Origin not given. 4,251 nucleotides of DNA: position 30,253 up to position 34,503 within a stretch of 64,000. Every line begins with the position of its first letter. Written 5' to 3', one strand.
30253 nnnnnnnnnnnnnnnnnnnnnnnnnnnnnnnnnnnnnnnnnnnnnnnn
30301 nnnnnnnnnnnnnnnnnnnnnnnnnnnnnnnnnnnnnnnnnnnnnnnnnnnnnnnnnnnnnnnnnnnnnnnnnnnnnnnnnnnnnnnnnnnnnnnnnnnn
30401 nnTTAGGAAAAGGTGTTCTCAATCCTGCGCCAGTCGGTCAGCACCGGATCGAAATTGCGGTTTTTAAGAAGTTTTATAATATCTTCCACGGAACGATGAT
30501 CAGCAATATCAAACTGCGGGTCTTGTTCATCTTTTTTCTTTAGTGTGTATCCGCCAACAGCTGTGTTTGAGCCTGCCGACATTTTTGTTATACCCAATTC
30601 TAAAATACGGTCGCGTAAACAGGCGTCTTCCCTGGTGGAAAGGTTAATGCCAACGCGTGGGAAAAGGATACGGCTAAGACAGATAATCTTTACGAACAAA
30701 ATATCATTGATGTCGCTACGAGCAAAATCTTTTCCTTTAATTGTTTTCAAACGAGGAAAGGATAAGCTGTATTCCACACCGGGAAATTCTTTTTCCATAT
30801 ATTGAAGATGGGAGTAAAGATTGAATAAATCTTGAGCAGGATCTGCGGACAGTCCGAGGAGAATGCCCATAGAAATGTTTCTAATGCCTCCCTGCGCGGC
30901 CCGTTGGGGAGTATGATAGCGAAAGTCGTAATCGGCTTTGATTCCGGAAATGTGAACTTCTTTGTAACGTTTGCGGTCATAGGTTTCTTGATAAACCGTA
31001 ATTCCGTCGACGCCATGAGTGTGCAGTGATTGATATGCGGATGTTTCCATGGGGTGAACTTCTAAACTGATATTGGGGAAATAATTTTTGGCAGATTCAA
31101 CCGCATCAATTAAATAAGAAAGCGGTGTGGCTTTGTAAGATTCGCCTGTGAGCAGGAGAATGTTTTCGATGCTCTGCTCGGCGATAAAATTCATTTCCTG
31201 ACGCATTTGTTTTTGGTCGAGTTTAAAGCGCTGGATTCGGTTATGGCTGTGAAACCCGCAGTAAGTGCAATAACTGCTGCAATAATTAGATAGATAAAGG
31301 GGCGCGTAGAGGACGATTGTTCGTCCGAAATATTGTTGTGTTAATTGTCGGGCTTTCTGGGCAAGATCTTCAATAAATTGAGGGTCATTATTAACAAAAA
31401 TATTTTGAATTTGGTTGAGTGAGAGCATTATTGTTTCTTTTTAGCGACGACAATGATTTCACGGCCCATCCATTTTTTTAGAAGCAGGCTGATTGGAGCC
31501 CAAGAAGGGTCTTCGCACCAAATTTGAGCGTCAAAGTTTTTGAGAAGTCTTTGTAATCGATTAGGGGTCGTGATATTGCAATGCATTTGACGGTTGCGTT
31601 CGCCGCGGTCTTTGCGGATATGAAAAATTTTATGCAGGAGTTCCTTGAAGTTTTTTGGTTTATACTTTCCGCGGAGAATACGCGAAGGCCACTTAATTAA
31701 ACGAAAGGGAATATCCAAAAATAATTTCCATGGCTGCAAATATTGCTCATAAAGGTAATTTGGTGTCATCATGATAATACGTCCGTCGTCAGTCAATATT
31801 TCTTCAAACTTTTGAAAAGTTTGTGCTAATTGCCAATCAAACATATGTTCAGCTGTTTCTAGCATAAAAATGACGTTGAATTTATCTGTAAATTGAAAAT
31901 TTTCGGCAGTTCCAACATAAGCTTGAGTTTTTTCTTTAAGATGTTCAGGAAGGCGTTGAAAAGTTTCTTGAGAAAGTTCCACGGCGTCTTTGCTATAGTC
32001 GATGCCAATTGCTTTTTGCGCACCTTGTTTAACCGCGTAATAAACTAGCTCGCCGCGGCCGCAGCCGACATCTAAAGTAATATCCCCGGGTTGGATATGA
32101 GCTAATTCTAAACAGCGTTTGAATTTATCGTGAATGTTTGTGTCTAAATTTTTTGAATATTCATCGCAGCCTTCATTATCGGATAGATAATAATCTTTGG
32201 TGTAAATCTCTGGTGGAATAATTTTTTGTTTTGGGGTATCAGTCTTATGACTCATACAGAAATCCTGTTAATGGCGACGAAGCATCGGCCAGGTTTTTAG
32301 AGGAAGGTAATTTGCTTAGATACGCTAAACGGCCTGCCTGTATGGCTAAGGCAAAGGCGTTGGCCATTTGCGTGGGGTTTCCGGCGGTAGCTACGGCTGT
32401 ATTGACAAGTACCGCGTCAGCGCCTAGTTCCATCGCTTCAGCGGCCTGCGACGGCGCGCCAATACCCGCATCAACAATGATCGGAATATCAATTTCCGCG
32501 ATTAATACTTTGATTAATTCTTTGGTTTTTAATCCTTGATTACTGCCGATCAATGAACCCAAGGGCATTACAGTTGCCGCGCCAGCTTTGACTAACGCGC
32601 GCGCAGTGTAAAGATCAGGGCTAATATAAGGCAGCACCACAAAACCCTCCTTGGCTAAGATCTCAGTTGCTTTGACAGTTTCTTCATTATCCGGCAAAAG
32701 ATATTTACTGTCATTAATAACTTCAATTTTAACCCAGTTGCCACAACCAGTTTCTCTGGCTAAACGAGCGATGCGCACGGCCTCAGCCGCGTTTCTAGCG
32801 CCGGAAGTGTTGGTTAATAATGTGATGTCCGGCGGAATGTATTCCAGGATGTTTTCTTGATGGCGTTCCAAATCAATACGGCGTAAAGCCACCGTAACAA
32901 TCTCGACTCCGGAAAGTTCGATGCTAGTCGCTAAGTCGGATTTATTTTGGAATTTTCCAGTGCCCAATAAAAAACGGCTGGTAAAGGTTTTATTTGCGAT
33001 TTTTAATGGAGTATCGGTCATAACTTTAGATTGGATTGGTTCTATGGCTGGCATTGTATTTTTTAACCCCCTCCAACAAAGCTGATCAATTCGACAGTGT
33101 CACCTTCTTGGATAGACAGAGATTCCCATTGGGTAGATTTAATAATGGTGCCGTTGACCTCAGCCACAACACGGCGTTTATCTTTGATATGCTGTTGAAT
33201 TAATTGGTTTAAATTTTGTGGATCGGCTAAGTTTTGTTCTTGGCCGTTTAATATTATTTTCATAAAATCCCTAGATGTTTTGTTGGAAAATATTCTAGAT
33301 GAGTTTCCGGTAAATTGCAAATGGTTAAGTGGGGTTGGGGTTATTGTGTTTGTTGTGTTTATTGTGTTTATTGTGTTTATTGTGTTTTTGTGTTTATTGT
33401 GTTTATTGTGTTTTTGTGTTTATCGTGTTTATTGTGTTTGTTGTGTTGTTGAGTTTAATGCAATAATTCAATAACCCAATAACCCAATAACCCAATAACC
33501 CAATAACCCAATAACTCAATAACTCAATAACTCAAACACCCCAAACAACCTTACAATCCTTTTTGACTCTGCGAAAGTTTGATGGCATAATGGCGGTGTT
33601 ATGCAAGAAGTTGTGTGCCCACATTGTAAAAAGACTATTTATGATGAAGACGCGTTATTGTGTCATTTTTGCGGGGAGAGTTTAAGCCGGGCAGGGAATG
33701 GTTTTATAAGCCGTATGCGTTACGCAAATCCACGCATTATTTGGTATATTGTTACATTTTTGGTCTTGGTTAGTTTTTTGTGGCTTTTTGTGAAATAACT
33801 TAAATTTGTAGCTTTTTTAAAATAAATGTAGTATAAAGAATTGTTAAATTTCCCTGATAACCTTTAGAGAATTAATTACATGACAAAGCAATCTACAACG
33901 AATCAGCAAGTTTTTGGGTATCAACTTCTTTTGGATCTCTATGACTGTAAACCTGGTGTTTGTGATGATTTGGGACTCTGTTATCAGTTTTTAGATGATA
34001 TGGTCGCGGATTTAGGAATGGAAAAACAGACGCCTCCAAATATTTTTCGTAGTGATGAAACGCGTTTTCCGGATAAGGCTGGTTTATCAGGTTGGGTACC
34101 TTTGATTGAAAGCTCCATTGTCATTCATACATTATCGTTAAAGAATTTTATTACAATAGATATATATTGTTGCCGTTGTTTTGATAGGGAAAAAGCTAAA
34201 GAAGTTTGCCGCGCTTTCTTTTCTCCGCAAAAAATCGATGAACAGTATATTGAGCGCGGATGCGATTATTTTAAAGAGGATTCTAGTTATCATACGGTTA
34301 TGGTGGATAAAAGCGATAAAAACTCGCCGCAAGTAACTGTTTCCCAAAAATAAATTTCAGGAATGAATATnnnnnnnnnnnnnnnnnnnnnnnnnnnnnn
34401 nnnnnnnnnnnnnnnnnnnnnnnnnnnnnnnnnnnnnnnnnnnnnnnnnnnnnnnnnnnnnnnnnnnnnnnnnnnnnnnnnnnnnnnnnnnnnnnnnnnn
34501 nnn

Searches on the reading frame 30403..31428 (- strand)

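Call 84: search_protein_families(library=pfam, proteins=[window:30403-31428:-], max_evalue=0.001)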
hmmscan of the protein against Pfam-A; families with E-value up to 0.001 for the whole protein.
window:30403-31428:- (341 aa): 2 families
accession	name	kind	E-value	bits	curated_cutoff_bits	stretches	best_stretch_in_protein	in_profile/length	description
PF06968.18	BATS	-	2.3e-17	63.4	22.2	1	223-326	1-87/88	Biotin and Thiamin Synthesis associated domain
PF04055.27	Radical_SAM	-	1.3e-09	38.9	29.5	1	46-193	3-154/166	Radical SAM superfamily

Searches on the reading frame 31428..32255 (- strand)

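Call 84: search_protein_families(library=pfam, proteins=[window:31428-32255:-], max_evalue=0.001)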
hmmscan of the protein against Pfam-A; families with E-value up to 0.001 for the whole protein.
window:31428-32255:- (275 aa): 10 families
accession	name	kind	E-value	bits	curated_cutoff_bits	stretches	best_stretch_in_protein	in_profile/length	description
PF02353.26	CMAS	-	1.5e-15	57.7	27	1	35-164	41-166/273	Mycolic acid cyclopropane synthetase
PF13489.12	Methyltransf_23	-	1.3e-14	54.7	27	1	37-247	5-163/164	Methyltransferase domain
PF13847.12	Methyltransf_31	-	1.7e-14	54.2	27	1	56-171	3-118/145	Methyltransferase domain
PF13649.12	Methyltransf_25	-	1.4e-13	51.7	27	1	61-158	2-97/97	Methyltransferase domain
PF08241.18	Methyltransf_11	-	5.7e-12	46.6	21.2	1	61-162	1-95/95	Methyltransferase domain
PF08242.18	Methyltransf_12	-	1.1e-11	45.7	30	1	61-160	1-98/98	Methyltransferase domain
PF06325.19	PrmA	-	4.2e-07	30.2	22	1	47-130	150-231/296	Ribosomal protein L11 methyltransferase (PrmA)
PF08003.17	Methyltransf_9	-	3.5e-06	26.6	23.8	1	37-164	94-219/315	Protein of unknown function (DUF1698)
PF01728.25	FtsJ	-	0.00012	22.4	24.1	1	44-91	8-57/181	FtsJ-like methyltransferase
PF05175.20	MTS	-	0.00024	21.3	23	1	60-163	35-139/170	Methyltransferase small domain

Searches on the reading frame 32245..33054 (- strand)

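Call 84: search_protein_families(library=pfam, proteins=[window:32245-33054:-], max_evalue=0.001)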
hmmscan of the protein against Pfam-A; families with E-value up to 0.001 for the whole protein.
window:32245-33054:- (269 aa): 4 families
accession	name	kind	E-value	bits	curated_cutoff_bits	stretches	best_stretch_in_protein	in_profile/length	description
PF05690.20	ThiG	-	1.3e-104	349.4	23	1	18-261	1-247/247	Thiazole biosynthesis protein ThiG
PF00977.27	His_biosynth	-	3.5e-06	27.1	23.6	1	167-223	50-107/228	Histidine biosynthesis protein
PF03060.21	NMO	-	0.00032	20.6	28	1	127-222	126-226/331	Nitronate monooxygenase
PF04131.20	NanE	-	0.00058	19.5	27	0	180-238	136-190/192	Putative N-acetylmannosamine-6-phosphate epimerase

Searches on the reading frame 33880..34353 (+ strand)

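Call 14: search_protein_families(library=pfam, proteins=[window:33880-34353:+])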
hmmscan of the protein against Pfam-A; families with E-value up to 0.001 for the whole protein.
window:33880-34353:+ (157 aa): 1 family
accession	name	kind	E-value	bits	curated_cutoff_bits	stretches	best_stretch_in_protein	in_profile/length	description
PF02675.21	AdoMet_dc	-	4.7e-17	62.7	25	1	16-127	2-107/107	S-adenosylmethionine decarboxylase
